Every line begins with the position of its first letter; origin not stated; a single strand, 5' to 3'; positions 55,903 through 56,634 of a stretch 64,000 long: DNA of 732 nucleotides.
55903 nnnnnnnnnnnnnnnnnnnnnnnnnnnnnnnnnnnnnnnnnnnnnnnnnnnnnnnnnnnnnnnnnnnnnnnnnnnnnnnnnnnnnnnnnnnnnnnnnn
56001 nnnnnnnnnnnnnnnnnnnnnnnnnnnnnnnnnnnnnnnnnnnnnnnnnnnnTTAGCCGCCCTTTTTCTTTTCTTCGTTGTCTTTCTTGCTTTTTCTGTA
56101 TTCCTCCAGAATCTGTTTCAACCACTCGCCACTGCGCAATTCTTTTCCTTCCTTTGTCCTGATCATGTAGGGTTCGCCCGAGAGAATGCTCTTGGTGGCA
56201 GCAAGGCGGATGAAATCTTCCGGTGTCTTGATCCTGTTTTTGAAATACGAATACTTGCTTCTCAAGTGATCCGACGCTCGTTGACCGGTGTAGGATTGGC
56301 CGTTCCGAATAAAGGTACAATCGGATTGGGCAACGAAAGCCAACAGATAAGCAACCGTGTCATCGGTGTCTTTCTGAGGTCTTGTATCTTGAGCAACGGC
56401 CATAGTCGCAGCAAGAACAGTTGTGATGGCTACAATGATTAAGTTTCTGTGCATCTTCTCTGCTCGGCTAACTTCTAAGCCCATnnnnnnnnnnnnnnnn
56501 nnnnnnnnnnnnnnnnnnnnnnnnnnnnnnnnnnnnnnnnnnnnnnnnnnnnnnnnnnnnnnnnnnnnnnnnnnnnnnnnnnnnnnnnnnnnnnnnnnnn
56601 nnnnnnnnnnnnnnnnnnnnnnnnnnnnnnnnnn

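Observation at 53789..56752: EncFtn-encapsulin iron nanocompartment and DUF5329-SOD operon each driven by the same stress module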

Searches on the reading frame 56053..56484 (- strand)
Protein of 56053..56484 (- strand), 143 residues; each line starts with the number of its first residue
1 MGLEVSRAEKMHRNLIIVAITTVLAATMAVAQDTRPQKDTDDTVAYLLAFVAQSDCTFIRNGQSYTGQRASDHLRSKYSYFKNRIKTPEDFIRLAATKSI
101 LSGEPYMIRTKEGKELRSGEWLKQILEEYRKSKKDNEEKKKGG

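Call 9: search_protein_families(library=pfam, proteins=[window:56053-56484:-], max_evalue=0.01)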
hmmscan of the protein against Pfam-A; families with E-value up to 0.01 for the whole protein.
window:56053-56484:- (143 aa): 2 families
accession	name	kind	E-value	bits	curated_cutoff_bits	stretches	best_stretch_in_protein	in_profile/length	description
PF17263.7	DUF5329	-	3.8e-29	101.2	27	1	40-130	3-95/95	Family of unknown function (DUF5329)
PF11021.13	DUF2613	-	0.0031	18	22.1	1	16-40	14-38/55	Protein of unknown function (DUF2613)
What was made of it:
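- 56053..56454 (-): DUF5329 protein of 133 aa with a signal-peptide-like N-terminus (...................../QD). An alternative upstream ATG at 56484 is probably not used. PF17263 E 3.8e-29 (call 9).
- Checked: DUF5329, 56053-56454: PF17263 E 3.8e-29 (call 9).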

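Call 39: search_protein_families(library=ncbifam, proteins=[window:56053-56454:-], max_evalue=0.001)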
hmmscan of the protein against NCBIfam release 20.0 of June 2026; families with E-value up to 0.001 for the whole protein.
window:56053-56454:- (133 aa): 6 families
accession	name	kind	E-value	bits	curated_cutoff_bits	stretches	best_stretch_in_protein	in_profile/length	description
NF007647.0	PRK10318.1-4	equivalog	2.8e-22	79.1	159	1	2-130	2-129/130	hypothetical protein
NF007648.0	PRK10318.2-2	equivalog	5.5e-18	65.2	254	1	10-122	7-119/125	hypothetical protein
NF007649.0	PRK10318.3-1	equivalog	4.9e-16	59.2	180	1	37-121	1-86/88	hypothetical protein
NF007651.0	PRK10318.3-3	equivalog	5.3e-16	59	252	1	6-120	5-118/122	hypothetical protein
NF007650.0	PRK10318.3-2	equivalog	2e-14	53.9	238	1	10-120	4-113/117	hypothetical protein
NF007646.0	PRK10318.1-3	equivalog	8.6e-12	45.2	171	1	6-101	4-97/122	hypothetical protein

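Call 56: find_homologous_proteins(query=window:56053-56454:-, max_evalue=1e-10)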
Query window:56053-56454:- (133 aa): 114 proteins with E <= 1e-10 among 126 candidates.
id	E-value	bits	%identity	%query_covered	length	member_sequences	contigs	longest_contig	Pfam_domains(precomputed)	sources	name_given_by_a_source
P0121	2.6e-73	262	92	100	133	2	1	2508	PF17263.8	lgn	-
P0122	1.4e-67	243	83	100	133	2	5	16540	PF17263.8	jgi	jgi:hypothetical protein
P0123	1.5e-65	237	80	90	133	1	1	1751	PF17263.8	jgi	jgi:hypothetical protein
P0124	5.1e-65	235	81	100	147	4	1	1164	PF17263.8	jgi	-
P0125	5.9e-64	232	83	90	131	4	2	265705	PF17263.8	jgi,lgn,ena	jgi:hypothetical protein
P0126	1.3e-63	231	80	100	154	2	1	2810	PF17263.8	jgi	jgi:Family of unknown function (DUF5329)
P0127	6.3e-63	228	80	100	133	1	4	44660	PF17263.8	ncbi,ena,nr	ncbi:MAG: DUF5329 domain-containing protein [Acidobacteriia bacterium]|nr:DUF5329 domain-containing 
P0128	1.5e-62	227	79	98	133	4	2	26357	PF17263.8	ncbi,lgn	-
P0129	2.6e-59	217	74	97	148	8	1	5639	PF17263.8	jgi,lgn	jgi:FPC/CPF motif-containing protein YcgG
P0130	3.8e-59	216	76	83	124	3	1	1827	PF17263.8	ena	-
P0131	1.5e-56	208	71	98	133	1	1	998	PF17263.8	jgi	jgi:hypothetical protein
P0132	5.7e-56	206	70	98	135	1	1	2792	PF17263.8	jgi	jgi:hypothetical protein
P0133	3.2e-52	194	68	95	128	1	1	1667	PF17263.8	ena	-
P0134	7.0e-52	193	69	93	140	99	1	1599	PF17263.8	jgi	jgi:hypothetical protein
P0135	7.3e-52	193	69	93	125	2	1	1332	PF17263.8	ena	-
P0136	5.0e-51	190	69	93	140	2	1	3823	PF17263.8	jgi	jgi:Family of unknown function (DUF5329)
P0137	8.5e-51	189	69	93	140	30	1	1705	PF17263.8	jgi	jgi:hypothetical protein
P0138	2.6e-50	188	69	93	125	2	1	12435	PF17263.8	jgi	-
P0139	1.7e-49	185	66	93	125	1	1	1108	PF17263.8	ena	-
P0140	3.0e-49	184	66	93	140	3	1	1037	PF17263.8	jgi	jgi:hypothetical protein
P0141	3.4e-49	184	67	93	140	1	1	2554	PF17263.8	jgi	jgi:hypothetical protein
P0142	8.1e-49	183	64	92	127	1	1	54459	PF17263.8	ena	-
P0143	1.1e-48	182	64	93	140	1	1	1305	PF17263.8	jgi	jgi:hypothetical protein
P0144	1.3e-48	182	66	92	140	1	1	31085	PF17263.8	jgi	jgi:hypothetical protein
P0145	1.5e-48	182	67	93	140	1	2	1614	PF17263.8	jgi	jgi:hypothetical protein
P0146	1.7e-48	182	65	93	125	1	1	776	PF17263.8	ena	-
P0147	2.8e-48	181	65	93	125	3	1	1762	PF17263.8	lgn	-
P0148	5.0e-48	180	65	93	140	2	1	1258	PF17263.8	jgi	jgi:hypothetical protein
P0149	5.3e-48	180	67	91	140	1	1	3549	PF17263.8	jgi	jgi:hypothetical protein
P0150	7.6e-48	180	66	93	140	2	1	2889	PF17263.8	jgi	jgi:hypothetical protein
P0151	8.0e-48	180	64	93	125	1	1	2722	PF17263.8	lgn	-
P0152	9.1e-48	179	66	94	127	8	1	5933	PF17263.8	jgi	jgi:hypothetical protein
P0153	9.7e-48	179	64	93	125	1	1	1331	PF17263.8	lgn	-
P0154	2.6e-47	178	65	93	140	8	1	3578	PF17263.8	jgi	jgi:hypothetical protein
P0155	4.3e-47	177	66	92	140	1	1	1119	PF17263.8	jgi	-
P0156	8.3e-47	176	63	93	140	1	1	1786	PF17263.8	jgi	jgi:hypothetical protein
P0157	1.3e-46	176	64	94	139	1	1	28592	PF17263.8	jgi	jgi:hypothetical protein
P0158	5.8e-46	174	63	93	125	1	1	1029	PF17263.8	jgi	jgi:hypothetical protein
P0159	6.7e-46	173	57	90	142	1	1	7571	PF17263.8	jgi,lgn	-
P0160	8.6e-46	173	64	93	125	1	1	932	PF17263.8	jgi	jgi:hypothetical protein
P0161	2.5e-44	168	57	99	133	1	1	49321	PF17263.8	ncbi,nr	ncbi:MAG: hypothetical protein C0392_04370 [Syntrophus sp. (in: bacteria)]|nr:hypothetical protein [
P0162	1.6e-43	166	55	90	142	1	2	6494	PF17263.8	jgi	-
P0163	5.6e-43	164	64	84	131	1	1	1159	PF17263.8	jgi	-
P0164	9.5e-43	163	62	89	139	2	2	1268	PF17263.8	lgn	-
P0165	7.9e-42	160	58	97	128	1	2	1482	PF17263.8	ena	-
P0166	1.0e-41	160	59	93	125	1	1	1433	PF17263.8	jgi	jgi:hypothetical protein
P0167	3.8e-41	158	66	80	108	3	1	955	PF17263.8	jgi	jgi:FPC/CPF motif-containing protein YcgG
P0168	4.9e-41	158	60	93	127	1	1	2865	PF17263.8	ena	-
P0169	3.3e-40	155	64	86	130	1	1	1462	PF17263.8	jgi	jgi:hypothetical protein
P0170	5.1e-39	151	53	98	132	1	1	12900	PF17263.8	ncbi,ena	-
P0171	2.9e-38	149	55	96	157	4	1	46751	PF17263.8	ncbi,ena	-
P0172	5.1e-38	148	58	80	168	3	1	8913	PF17263.8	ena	-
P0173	1.8e-37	146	56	92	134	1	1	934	PF17263.8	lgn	-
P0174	2.3e-37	146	52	95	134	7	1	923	PF17263.8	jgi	jgi:hypothetical protein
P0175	3.1e-37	145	54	89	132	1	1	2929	PF17263.8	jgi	jgi:uncharacterized protein DUF5329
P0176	1.2e-36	143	55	86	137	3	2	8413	PF17263.8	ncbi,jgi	jgi:hypothetical protein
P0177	1.5e-36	143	58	76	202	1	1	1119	PF17263.8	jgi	jgi:hypothetical protein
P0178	9.1e-36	141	50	95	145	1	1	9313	PF17263.8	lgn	-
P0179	2.6e-35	139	50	94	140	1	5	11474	PF17263.8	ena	-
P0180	2.9e-35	139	63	78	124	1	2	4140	PF17263.8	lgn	-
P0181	6.2e-35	138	59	83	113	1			PF17263.8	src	-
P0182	1.1e-34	137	56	79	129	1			PF17263.8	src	-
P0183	1.3e-34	137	50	92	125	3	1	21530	PF17263.8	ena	-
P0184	1.6e-34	137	61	86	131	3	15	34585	PF17263.8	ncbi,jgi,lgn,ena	ncbi:MAG TPA: DUF5329 domain-containing protein [Candidatus Binatia bacterium]|jgi:hypothetical prot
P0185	3.1e-34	136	51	89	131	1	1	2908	PF17263.8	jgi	jgi:Family of unknown function (DUF5329)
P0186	7.0e-34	135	52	89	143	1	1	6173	PF17263.8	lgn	-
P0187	9.7e-34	134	51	100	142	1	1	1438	PF17263.8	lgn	-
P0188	1.5e-33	134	47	92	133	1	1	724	PF17263.8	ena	-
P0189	4.0e-33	132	50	93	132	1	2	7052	PF17263.8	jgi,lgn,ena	-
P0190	4.1e-33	132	50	99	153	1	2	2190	PF17263.8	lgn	-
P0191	1.4e-32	130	57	71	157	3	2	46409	PF17263.8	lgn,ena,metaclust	metaclust:\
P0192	2.4e-32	130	53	89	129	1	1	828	PF17263.8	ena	-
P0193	4.7e-32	129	55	89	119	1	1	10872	PF17263.8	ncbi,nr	ncbi:MAG: hypothetical protein JWM68_5395 [Verrucomicrobiales bacterium]|nr:hypothetical protein [Ve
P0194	5.8e-32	128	54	80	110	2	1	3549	PF17263.8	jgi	jgi:FPC/CPF motif-containing protein YcgG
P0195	2.0e-31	127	46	89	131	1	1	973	PF17263.8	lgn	-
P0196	2.2e-31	127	53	83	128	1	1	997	PF17263.8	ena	-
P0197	2.5e-31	126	57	74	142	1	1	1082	PF17263.8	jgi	jgi:hypothetical protein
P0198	5.1e-31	125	55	78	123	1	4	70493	PF17263.8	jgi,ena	-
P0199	6.1e-31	125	60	72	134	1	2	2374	PF17263.8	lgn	-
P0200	7.2e-31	125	57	72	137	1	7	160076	PF17263.8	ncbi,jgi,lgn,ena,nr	ncbi:hypothetical protein D1AOALGA4SA_10931 [Olavius algarvensis Delta 1 endosymbiont]|nr:hypothetic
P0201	7.7e-31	125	47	95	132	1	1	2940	PF17263.8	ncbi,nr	ncbi:MAG: hypothetical protein C0407_10900 [Desulfobacca sp.]|nr:hypothetical protein [Desulfobacca 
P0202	9.9e-31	124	49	86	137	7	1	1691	PF17263.8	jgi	-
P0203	1.3e-30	124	49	90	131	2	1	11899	PF17263.8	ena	-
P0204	2.3e-30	123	46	91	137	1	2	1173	PF17263.8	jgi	jgi:hypothetical protein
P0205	5.5e-30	122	46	99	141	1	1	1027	PF17263.8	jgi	jgi:hypothetical protein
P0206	6.4e-30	122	46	92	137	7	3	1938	PF17263.8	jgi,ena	-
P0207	6.6e-30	122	48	90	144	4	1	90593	PF17263.8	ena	-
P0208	8.7e-30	121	55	80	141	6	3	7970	PF17263.8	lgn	-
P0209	1.0e-29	121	46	92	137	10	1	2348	PF17263.8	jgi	jgi:hypothetical protein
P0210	1.1e-29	121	60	68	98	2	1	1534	PF17263.8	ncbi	-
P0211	1.6e-29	121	46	91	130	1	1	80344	PF17263.8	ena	-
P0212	2.0e-29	120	46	97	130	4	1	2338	PF17263.8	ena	-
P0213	2.1e-29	120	48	90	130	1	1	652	PF17263.8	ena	-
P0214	3.8e-29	119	44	91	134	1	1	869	PF17263.8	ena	-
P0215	4.0e-29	119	44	97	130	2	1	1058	PF17263.8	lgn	-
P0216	5.6e-29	119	50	83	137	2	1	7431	PF17263.8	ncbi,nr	ncbi:MAG: DUF5329 domain-containing protein [Deltaproteobacteria bacterium]|nr:DUF5329 domain-contai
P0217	6.5e-29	119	60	71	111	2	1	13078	PF17263.8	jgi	jgi:hypothetical protein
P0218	8.3e-29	118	47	86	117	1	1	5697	PF17263.8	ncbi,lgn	ncbi:MAG: DUF5329 family protein [Gammaproteobacteria bacterium]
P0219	2.5e-28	117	48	90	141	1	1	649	PF17263.8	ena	-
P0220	3.0e-28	116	52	80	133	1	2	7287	PF17263.8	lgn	-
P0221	5.0e-28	116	47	88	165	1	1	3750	PF17263.8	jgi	jgi:hypothetical protein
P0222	6.2e-28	115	46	92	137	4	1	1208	PF17263.8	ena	-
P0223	9.3e-28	115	46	90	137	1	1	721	PF17263.8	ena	-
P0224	2.8e-26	110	44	91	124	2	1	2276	PF17263.8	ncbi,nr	ncbi:MAG: DUF5329 domain-containing protein [Deltaproteobacteria bacterium]|nr:DUF5329 domain-contai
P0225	7.5e-26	109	46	89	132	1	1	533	PF17263.8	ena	-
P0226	2.5e-25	107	55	71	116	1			PF17263.8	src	-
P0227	2.9e-25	107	42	92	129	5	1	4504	PF17263.8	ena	-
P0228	6.3e-25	106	53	66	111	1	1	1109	PF17263.8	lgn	-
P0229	1.2e-24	105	65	59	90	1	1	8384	PF17263.8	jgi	jgi:hypothetical protein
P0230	1.5e-24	104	53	68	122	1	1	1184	PF17263.8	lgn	-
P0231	2.8e-23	100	49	68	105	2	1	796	PF17263.8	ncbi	-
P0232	7.5e-23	99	55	60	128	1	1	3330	PF17263.8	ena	-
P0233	1.5e-19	88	57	50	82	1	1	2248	PF17263.8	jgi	-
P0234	6.6e-17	80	49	63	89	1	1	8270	PF17263.8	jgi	jgi:hypothetical protein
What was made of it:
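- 56053..56454 (-): 133-aa homologues at 80-92% identity (call 56).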

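Call 57: find_encoding_contigs(protein=P0121, flank=4000, max_places=1)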
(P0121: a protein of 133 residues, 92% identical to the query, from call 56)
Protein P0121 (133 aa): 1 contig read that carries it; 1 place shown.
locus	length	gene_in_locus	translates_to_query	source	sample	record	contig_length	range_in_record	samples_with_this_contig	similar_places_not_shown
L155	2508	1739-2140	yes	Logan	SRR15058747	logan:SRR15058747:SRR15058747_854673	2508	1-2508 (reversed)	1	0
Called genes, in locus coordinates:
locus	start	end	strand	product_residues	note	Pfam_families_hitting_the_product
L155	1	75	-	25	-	?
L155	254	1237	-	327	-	PF03706:LPG_synthase_TM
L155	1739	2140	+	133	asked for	PF17263:DUF5329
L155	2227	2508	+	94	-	?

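Call 58: find_encoding_contigs(protein=P0122, flank=4000, max_places=2)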
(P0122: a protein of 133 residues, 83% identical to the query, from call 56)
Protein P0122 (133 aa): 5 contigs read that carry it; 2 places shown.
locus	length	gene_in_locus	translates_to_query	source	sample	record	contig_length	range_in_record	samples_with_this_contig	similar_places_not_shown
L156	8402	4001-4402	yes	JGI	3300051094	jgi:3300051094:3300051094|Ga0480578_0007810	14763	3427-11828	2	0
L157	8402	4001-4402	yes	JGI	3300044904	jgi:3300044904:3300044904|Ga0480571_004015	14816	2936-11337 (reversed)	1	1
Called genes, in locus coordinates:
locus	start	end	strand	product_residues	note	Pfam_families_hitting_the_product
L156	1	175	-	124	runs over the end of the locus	-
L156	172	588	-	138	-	PF00892:EamA (weak)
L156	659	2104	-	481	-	PF02310:B12-binding, PF04055:Radical_SAM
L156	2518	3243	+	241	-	PF00891:Methyltransf_2 (faint), PF01209:Ubie_methyltran, PF13489:Methyltransf_23 (weak), PF13649:Methyltransf_25, PF13847:Methyltransf_31, PF08241:Methyltransf_11, PF08242:Methyltransf_12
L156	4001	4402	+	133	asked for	PF17263:DUF5329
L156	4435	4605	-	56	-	-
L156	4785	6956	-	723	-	PF01804:Penicil_amidase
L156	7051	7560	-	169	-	-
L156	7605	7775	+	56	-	-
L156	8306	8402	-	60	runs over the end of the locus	-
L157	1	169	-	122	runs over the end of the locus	-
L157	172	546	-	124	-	PF00892:EamA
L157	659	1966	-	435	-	PF02310:B12-binding (weak), PF04055:Radical_SAM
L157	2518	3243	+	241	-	PF00891:Methyltransf_2 (faint), PF01209:Ubie_methyltran, PF13489:Methyltransf_23 (weak), PF13649:Methyltransf_25, PF13847:Methyltransf_31, PF08241:Methyltransf_11, PF08242:Methyltransf_12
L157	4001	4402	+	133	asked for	PF17263:DUF5329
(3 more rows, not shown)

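Call 59: find_encoding_contigs(protein=P0125, flank=4000, max_places=1)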
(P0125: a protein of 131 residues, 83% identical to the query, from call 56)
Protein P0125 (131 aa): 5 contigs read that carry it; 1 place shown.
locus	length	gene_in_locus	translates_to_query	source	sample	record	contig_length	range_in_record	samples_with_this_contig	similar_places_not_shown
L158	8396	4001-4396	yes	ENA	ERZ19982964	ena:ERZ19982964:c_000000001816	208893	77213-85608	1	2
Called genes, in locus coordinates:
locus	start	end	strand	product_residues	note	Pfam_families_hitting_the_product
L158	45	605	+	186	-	-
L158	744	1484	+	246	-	-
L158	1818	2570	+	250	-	-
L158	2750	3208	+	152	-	-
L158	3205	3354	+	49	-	-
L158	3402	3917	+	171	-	-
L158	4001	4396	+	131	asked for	PF17263:DUF5329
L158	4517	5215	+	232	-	-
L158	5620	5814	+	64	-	-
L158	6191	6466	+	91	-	PF02604:PhdYeFM_antitox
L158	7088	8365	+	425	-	PF00578:AhpC-TSA, PF08534:Redoxin, PF13905:Thioredoxin_8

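Call 60: find_encoding_contigs(protein=P0127, flank=4000, max_places=1)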
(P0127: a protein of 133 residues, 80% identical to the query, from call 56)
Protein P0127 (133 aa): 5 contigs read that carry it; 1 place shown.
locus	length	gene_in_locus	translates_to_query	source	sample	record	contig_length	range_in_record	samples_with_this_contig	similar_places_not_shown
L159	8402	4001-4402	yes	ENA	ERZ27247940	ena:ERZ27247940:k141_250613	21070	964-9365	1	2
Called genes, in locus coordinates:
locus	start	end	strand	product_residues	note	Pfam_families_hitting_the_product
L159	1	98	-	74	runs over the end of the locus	-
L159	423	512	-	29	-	-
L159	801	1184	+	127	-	PF00072:Response_reg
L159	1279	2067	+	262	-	-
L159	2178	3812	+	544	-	-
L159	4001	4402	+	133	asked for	PF17263:DUF5329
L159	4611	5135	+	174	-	-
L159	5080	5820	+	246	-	PF00175:NAD_binding_1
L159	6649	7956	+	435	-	PF25917:BSH_RND, PF25919:BSH_CusB (faint), PF25973:BSH_CzcB (weak), PF25881:HH_YBHG (weak), PF25876:HH_MFP_RND, PF25944:Beta-barrel_RND (weak), PF25954:Beta-barrel_RND_2, PF25990:Beta-barrel_YknX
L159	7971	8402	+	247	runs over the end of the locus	PF00005:ABC_tran, PF13304:AAA_21 (faint)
